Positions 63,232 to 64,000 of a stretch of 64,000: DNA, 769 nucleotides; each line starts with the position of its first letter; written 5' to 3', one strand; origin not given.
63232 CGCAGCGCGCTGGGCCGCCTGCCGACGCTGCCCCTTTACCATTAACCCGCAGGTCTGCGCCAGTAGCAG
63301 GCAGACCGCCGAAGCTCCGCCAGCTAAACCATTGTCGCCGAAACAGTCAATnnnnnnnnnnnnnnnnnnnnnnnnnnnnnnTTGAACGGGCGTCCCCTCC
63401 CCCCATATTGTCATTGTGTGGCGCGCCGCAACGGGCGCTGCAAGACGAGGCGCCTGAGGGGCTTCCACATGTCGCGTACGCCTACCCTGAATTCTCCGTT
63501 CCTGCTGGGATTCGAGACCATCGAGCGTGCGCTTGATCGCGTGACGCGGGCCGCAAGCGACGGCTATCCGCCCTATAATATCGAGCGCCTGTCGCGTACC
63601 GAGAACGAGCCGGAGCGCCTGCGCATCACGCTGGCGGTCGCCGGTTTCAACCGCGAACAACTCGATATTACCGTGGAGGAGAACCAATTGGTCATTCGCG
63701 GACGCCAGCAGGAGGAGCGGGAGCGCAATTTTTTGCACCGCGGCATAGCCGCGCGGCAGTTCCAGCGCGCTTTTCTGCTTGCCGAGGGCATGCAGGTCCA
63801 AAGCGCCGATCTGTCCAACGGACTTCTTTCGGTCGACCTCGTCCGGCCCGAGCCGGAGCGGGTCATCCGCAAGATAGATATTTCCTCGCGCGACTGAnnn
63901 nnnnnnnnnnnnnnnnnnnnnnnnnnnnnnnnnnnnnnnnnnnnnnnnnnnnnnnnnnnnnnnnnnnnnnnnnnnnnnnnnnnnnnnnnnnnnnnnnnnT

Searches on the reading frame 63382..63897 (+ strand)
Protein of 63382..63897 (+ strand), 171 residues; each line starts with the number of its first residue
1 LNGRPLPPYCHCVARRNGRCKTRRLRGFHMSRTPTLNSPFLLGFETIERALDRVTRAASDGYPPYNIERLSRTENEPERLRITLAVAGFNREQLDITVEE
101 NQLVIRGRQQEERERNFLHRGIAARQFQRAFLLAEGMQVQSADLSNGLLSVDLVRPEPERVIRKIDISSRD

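Call 20: search_protein_families(library=pfam, proteins=[window:63382-63897:+], max_evalue=0.0001)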
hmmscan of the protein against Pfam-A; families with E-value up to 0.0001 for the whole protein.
window:63382-63897:+ (171 aa): 1 family
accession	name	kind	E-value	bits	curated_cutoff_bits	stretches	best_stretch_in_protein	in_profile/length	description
PF00011.27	HSP20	-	3.1e-18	66.2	20.8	1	74-168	3-102/102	Hsp20/alpha crystallin family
